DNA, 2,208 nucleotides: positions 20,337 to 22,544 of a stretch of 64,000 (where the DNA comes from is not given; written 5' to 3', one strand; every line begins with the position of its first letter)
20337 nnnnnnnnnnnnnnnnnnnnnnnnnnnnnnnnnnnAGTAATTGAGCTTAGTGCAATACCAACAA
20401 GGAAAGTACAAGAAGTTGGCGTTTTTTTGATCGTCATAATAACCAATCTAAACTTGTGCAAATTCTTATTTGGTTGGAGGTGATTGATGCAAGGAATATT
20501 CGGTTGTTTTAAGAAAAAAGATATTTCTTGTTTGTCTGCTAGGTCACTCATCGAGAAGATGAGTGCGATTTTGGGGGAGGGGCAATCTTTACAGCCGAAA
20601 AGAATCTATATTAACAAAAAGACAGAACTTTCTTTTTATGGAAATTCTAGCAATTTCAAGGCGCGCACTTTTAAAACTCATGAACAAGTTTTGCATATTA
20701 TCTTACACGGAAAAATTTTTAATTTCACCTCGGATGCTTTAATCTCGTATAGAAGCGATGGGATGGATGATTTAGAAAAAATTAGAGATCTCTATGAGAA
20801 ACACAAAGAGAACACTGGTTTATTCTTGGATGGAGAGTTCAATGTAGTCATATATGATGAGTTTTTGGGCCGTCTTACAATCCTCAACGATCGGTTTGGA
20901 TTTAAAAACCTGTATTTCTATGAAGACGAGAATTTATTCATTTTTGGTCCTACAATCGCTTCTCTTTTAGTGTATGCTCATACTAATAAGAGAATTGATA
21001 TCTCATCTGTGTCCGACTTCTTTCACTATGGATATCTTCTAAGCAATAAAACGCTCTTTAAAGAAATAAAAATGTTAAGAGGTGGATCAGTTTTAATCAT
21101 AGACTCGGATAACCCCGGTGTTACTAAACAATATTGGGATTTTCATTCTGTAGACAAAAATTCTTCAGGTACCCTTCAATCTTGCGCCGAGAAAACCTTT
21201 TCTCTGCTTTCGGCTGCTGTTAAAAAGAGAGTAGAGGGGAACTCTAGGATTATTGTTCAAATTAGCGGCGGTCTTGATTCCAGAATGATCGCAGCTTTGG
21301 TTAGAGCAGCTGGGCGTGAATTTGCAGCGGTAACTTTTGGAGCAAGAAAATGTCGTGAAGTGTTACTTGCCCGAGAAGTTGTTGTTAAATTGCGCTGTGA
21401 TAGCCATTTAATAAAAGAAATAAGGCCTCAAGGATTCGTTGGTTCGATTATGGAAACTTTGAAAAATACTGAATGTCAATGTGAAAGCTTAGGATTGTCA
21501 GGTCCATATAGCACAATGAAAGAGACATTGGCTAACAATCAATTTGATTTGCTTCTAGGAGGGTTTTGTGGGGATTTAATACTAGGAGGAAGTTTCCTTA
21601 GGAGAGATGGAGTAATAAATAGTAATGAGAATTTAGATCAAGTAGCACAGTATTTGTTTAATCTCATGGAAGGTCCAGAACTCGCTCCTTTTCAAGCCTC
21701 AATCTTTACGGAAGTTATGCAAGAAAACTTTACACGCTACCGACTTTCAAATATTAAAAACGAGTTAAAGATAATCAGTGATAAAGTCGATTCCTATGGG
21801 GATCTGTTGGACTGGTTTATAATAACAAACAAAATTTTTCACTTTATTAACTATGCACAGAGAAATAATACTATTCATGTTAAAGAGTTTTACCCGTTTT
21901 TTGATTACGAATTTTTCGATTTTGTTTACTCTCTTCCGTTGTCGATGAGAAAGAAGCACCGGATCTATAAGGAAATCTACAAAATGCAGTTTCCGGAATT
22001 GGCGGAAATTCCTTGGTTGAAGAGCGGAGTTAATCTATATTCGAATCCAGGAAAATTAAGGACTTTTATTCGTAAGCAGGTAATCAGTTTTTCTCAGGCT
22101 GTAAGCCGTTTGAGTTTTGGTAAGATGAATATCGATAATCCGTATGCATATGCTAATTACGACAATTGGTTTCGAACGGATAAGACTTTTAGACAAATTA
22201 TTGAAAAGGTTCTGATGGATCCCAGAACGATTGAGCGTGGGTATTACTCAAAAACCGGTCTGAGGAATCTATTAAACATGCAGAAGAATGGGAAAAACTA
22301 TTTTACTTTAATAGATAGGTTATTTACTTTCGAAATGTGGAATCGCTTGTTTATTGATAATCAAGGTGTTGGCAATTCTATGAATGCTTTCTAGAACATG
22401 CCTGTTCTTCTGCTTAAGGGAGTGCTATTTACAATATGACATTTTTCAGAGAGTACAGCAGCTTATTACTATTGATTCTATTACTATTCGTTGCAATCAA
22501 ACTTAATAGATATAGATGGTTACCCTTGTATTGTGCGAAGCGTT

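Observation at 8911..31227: Exosortase-type accessory set with deviant catalytic motifs: ACP, acyl ligase, hydrolase pair, two AsnB paralogs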

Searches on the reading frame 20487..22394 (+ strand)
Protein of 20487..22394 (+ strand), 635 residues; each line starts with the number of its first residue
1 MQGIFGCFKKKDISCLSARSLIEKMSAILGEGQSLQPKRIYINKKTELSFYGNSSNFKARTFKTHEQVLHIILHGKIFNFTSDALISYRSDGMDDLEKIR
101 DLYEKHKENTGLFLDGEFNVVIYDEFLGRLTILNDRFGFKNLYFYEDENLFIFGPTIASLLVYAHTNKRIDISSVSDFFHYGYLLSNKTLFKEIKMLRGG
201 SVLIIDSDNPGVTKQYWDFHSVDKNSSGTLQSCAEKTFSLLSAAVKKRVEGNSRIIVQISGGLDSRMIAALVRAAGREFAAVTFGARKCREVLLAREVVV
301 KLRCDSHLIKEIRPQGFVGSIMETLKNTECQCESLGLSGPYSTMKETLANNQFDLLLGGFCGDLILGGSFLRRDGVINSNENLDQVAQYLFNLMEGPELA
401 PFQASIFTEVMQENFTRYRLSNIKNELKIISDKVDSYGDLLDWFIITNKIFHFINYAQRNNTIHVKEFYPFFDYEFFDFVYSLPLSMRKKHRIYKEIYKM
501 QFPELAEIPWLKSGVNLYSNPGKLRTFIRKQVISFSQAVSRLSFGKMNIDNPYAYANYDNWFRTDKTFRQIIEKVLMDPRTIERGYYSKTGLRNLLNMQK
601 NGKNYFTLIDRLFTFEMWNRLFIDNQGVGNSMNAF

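Call 6: search_protein_families(library=ncbifam, proteins=[window:20487-22394:+], max_evalue=0.01)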
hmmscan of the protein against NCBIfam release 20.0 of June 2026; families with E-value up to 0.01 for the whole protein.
window:20487-22394:+ (635 aa): 8 families
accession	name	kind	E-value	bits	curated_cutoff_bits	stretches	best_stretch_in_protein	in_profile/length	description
TIGR01536.1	asn_synth_AEB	equivalog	2.3e-34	119.3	267.1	1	69-502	71-501/517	asparagine synthase (glutamine-hydrolyzing)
TIGR03108.1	eps_aminotran_1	hypoth_equivalog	3.7e-27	95.3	816.9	1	65-315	66-323/628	XrtA/PEP-CTERM system amidotransferase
TIGR03104.1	trio_amidotrans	equivalog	1.1e-22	80.1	570.1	1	68-278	69-286/589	N-acetylglutaminylglutamine amidotransferase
NF033535.1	lass_lactam_cya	exception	1.3e-22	80.1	525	1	95-275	100-279/668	lasso peptide isopeptide bond-forming cyclase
NF006949.0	PRK09431.1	equivalog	2.2e-12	46.3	499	2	1-160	1-165/554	asparagine synthase B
NF033561.1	macrolact_Ik_Al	subfamily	4.1e-07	29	300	1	184-285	148-247/561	albusnodin/ikarugamycin family macrolactam cyclase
TIGR00364.1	TIGR00364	equivalog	0.00014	21.4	150.3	1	256-310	2-58/201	7-cyano-7-deazaguanine synthase QueC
TIGR00552.1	nadE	equivalog_domain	0.0072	15.6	63.65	0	239-307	11-82/251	NAD(+) synthase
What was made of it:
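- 20487..22394 (+): AsnB-family protein without the Cys2 nucleophile. NGE is changed to HGK. The SGGLDS PP-loop is kept. TIGR01536 scores 119, below the 267 cut-off (call 6).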

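Call 20: search_protein_families(library=pfam, proteins=[window:20487-22394:+], max_evalue=0.01)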
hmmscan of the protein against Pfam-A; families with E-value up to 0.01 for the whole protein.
window:20487-22394:+ (635 aa): 4 families
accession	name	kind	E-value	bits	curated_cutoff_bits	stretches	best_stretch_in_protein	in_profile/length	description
PF00733.27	Asn_synthase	-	8.5e-17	62.3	21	1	239-499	4-269/354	Asparagine synthase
PF13537.11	GATase_7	-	3.3e-10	40.5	25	1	65-161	20-122/123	Glutamine amidotransferase domain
PF13522.11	GATase_6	-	9.6e-05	22.8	27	1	66-154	36-128/130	Glutamine amidotransferase domain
PF06508.19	QueC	-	0.0013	18.7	22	1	255-310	2-59/210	Queuosine biosynthesis protein QueC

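Call 50: search_protein_representatives(protein=window:20487-22394:+)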
Query: 635 residues. Proteins with E-value up to 0.001 (for the whole library): 30629; up to 1e-10: 7544; up to 1e-30: 367. The best 150 are listed.
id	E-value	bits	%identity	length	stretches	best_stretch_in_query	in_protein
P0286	6.3e-217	738.2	52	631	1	1-630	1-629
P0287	1.3e-89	317.7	33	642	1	69-626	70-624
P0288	3.5e-78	279.9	31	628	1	71-628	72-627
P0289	1.7e-77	277.6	31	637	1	48-626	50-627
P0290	1.1e-76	274.9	30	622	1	1-624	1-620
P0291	1.8e-73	264.4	31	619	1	96-625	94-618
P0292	9.1e-73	262.0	30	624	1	62-627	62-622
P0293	2.1e-72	260.9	31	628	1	96-624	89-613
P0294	3.5e-71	256.8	29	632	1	1-626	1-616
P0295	7.1e-68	245.9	28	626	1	66-627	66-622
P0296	6.2e-65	236.2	28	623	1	1-624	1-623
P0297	2.2e-64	234.3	27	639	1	1-628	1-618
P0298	1.0e-57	212.3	29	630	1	70-625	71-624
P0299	2.3e-57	211.1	30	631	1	71-626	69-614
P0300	5.8e-57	209.8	29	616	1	56-625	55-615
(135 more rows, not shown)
